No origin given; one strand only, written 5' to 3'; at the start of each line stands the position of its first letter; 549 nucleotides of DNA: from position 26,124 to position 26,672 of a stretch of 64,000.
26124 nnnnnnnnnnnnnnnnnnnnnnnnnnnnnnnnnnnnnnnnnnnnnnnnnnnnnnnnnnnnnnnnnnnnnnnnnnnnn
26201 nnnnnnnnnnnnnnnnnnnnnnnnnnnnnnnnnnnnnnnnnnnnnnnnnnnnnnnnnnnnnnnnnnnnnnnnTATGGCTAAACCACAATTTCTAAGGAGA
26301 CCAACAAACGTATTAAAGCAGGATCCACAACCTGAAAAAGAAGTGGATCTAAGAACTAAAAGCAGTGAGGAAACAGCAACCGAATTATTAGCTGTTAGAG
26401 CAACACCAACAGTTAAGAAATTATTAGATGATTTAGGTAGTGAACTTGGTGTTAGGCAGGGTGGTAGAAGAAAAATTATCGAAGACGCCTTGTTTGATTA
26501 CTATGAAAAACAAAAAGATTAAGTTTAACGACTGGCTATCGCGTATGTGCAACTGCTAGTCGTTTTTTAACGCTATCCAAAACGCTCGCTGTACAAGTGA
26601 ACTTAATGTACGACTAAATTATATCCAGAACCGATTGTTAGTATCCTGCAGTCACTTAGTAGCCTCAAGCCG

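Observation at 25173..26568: Partition operon (HTH-ParA-ParG-like) and no integrase in 64 kb: probable phage-plasmid lifestyle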

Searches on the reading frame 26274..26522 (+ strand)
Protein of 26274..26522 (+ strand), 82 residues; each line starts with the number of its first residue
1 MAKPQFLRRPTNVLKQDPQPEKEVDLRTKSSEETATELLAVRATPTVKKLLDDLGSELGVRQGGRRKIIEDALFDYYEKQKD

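Call 6: search_protein_families(library=pfam, proteins=[window:26274-26522:+], max_evalue=0.01)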
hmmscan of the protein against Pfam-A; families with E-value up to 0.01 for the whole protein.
window:26274-26522:+ (82 aa): 0 families

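Call 27: search_protein_families(library=phrogs, proteins=[window:26274-26522:+], max_evalue=0.1)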
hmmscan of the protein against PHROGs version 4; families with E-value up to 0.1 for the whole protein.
window:26274-26522:+ (82 aa): 0 families

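Call 28: search_protein_families(library=pfam, proteins=[window:26274-26522:+], max_evalue=10)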
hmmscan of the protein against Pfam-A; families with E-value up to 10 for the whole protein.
window:26274-26522:+ (82 aa): 0 families

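Call 42: search_protein_representatives(protein=window:26274-26522:+)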
Query: 82 residues. Proteins with E-value up to 0.001 (for the whole library): 2; up to 1e-10: 1; up to 1e-30: 1. The best 2 are listed.
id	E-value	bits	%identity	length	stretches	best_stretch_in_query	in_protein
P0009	1.2e-44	164.9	98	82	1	1-82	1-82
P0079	6.0e-07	45.3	37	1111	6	41-77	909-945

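Call 45: find_homologous_proteins(query=A1, max_evalue=0.001)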
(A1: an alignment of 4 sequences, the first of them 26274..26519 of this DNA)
Query A1 (4 sequences) (82 aa, profile of the alignment): 55 proteins with E <= 0.001 among 307 candidates.
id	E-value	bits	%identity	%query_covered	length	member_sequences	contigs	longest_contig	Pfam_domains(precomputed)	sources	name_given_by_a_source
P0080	7.6e-38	147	30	96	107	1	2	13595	-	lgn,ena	-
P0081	6.0e-37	144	36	55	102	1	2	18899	-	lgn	-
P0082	3.9e-36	141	26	98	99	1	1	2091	-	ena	-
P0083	5.0e-35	138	24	98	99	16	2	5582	-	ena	-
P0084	5.0e-34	134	26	90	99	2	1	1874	-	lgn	-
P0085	5.4e-34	134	36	55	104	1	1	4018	-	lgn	-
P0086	6.9e-34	134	23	98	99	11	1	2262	-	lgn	-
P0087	3.2e-33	132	30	52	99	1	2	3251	-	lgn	-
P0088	4.6e-33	131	33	52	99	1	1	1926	-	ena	-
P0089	7.5e-33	131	30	52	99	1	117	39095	-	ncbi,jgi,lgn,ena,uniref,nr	ncbi:putative uncharacterized protein [Tetragenococcus halophilus subsp. halophilus]|jgi:hypothetica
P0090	7.6e-33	131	30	52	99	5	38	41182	-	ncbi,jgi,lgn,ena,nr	ncbi:hypothetical protein IMAU60057_02207 [Lactiplantibacillus plantarum]|nr:hypothetical protein [L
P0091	8.1e-33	131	30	52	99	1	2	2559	-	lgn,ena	-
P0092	8.3e-33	131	30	52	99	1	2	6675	-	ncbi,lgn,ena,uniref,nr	ncbi:hypothetical protein AWA1501_32800 [Lactiplantibacillus pentosus]|uniref:hypothetical protein n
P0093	8.7e-33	130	27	90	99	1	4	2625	-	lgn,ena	-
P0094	9.1e-33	130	24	93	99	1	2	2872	-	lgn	-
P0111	1.0e-30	124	32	88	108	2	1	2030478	-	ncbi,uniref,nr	ncbi:hypothetical protein EFL81_09910 [Weissella confusa]|uniref:hypothetical protein n=1 Tax=Weisse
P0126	3.1e-21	93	35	56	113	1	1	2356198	-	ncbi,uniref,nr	ncbi:hypothetical protein [Weissella confusa]|uniref:hypothetical protein n=1 Tax=Weissella confusa 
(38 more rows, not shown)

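Call 46: find_encoding_contigs(protein=P0111, flank=10000, max_places=3)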
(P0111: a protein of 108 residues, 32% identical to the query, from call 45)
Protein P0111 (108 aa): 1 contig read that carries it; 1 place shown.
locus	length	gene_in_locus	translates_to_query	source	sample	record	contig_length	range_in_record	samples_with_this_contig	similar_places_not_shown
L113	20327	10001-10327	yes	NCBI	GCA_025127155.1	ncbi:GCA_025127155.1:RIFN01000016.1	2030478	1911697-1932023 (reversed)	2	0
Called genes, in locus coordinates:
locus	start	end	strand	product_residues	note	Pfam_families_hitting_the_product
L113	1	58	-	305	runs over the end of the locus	PF09414:RNA_ligase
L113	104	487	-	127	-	-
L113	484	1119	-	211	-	PF01712:dNK, PF02223:Thymidylate_kin (faint), PF13238:AAA_18 (faint)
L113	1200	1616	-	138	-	PF05263:DUF722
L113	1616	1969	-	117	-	PF08774:VRR_NUC (weak)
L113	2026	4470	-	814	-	PF22763:NrS1-1_pol-like_HBD, PF08706:D5_N, PF19263:DUF5906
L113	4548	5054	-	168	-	PF05037:DUF669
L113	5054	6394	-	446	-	PF00270:DEAD (faint), PF04851:ResIII, PF13191:AAA_16 (faint), PF13604:AAA_30 (weak), PF18766:SWI2_SNF2 (faint), PF04851:ResIII, PF00271:Helicase_C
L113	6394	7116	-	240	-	PF13479:AAA_24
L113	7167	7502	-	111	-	-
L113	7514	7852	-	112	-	-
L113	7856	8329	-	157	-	PF05565:Sipho_Gp157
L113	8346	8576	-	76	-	-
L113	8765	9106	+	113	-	PF13443:HTH_26 (weak)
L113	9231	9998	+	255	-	PF00142:Fer4_NifH (weak), PF01656:CbiA, PF02374:ArsA_ATPase, PF06564:CBP_BcsQ (weak), PF09140:MipZ (weak), PF10609:ParA, PF13614:AAA_31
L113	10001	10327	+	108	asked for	-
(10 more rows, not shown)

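Call 47: find_encoding_contigs(protein=P0126, flank=10000, max_places=3)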
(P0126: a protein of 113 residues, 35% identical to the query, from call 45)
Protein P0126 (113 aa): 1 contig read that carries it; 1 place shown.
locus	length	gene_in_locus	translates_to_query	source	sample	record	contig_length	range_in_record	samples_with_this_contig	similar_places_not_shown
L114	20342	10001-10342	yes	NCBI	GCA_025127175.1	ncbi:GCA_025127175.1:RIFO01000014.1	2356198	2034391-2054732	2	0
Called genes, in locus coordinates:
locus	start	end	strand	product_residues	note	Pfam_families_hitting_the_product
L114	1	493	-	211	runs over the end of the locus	PF01712:dNK, PF02223:Thymidylate_kin (faint), PF13238:AAA_18 (faint)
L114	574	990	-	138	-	PF05263:DUF722 (weak)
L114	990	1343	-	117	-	PF08774:VRR_NUC (weak)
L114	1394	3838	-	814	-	PF22763:NrS1-1_pol-like_HBD, PF08706:D5_N, PF19263:DUF5906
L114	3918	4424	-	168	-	PF05037:DUF669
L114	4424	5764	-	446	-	PF00270:DEAD (faint), PF04851:ResIII, PF13191:AAA_16 (faint), PF13604:AAA_30 (weak), PF18766:SWI2_SNF2 (faint), PF04851:ResIII, PF00271:Helicase_C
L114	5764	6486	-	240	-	PF13479:AAA_24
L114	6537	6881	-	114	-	-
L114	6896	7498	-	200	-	-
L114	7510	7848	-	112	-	-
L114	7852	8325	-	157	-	PF05565:Sipho_Gp157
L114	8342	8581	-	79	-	-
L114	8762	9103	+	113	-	PF13443:HTH_26 (weak), PF13693:HTH_35 (weak)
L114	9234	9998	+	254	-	PF00142:Fer4_NifH (weak), PF01656:CbiA, PF02374:ArsA_ATPase (weak), PF06564:CBP_BcsQ (weak), PF09140:MipZ (faint), PF10609:ParA, PF13614:AAA_31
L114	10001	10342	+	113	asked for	-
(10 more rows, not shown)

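Call 59: search_solved_structures(query=A2, max_evalue=10, show_alignments=2)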
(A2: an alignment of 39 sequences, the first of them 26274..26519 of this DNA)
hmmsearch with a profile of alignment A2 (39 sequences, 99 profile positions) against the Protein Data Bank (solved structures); distinct sequences matched with E-value up to 10: 1.
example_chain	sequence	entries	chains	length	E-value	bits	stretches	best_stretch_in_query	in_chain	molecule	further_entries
2k6l_A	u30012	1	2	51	1.5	12.3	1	49-92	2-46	Putative uncharacterized protein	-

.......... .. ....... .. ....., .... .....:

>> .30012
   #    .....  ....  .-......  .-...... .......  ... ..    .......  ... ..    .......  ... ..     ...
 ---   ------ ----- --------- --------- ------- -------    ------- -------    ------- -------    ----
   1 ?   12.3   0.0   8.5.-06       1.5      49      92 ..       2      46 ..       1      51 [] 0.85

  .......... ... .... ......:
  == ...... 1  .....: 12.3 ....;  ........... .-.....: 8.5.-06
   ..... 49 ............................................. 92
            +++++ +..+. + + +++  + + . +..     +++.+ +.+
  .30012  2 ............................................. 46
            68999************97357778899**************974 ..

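Call 67: predict_structure(alignment_id=A2)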
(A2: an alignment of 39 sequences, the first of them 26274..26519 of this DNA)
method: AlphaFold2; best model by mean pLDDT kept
length: 82 residues; sequences in the alignment: 39
mean_pLDDT: 63.5   pTM: 0.35
mean pLDDT of the five models: 63.5, 62.6, 61.0, 58.5, 56.5
residues with pLDDT >= 90: 0; 70-90: 36; 50-70: 19; < 50: 27
segments of 3 or more residues with pLDDT < 50: 1-3, 5-7, 14-34
pLDDT, mean of each block of 10 residues (from residue 1): 49 48 45 53 79 79 73 82 60
secondary structure, 60 per line:
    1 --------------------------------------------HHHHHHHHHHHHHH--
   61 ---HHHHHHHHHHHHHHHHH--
elements in order: H45-58 H64-80

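Call 69: fold_search(model_id=the predicted structure, library=pdb)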
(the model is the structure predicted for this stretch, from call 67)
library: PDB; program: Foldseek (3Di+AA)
matches with E <= 10: 53; with E <= 0.001: 0
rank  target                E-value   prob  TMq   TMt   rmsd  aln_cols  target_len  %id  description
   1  1ea4_E                6.3e-01  0.87  0.42  0.72   1.8        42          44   24  TRANSCRIPTIONAL REPRESSOR COPG/22bp dsDNA COMPLEX (released 2001-07-05)
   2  1b01_A                6.8e-01  0.82  0.40  0.70   1.9        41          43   22  TRANSCRIPTIONAL REPRESSOR COPG/DNA COMPLEX (released 1999-11-19)
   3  6iya_F                8.5e-01  0.89  0.45  0.72   1.2        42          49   14  Structure of the DNA binding domain of antitoxin CopASO (released 2019-01-16)
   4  1ea4_B                1.1e+00  0.69  0.38  0.69   1.8        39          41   23  TRANSCRIPTIONAL REPRESSOR COPG/22bp dsDNA COMPLEX (released 2001-07-05)
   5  7zg6_A                1.6e+00  0.66  0.42  0.63   1.4        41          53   24  TacA1 antitoxin (released 2023-10-11)
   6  2ba3_MODEL_1_A        2.0e+00  0.20  0.36  0.51   3.5        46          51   20  NMR Structure of NikA N-terminal Fragment (released 2006-10-03)
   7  7nyw_I                2.0e+00  0.15  0.33  0.23   5.2        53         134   23  Cryo-EM structure of the MukBEF-MatP-DNA head module (released 2021-07-07)
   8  1b28_MODEL_1_A        2.2e+00  0.35  0.42  0.60   2.9        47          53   15  ARC REPRESSOR MYL MUTANT FROM SALMONELLA BACTERIOPHAGE P22 (released 1999-11-03)
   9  1bdv_B                2.5e+00  0.44  0.41  0.60   1.8        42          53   17  ARC FV10 COCRYSTAL (released 1999-01-06)
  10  5zkt_A                2.5e+00  0.25  0.37  0.51   2.7        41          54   22  Crystal structure of TCP domain of PCF6 in Oryza sativa (released 2019-03-27)
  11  4d8j_B                2.5e+00  0.18  0.36  0.22   5.7        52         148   21  Structure of E. coli MatP-mats complex (released 2012-11-21)
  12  1baz_B                2.7e+00  0.41  0.39  0.71   1.6        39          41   15  ARC REPRESSOR MUTANT PHE10VAL (released 1998-06-17)
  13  1par_A                3.2e+00  0.41  0.42  0.63   1.7        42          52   17  DNA RECOGNITION BY BETA-SHEETS IN THE ARC REPRESSOR-OPERATOR CRYSTAL STRUCTURE (released 1994-07-31)
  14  1par_C                3.2e+00  0.25  0.43  0.65   6.0        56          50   14  DNA RECOGNITION BY BETA-SHEETS IN THE ARC REPRESSOR-OPERATOR CRYSTAL STRUCTURE (released 1994-07-31)
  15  9kkd_B                3.6e+00  0.38  0.43  0.75   1.6        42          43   10  the structure of StnY (released 2025-11-19)
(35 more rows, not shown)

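Call 84: search_protein_families(library=padloc, proteins=[window:26274-26522:+], max_evalue=0.01)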
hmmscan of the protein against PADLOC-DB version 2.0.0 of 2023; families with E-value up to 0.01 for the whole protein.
window:26274-26522:+ (82 aa): 0 families
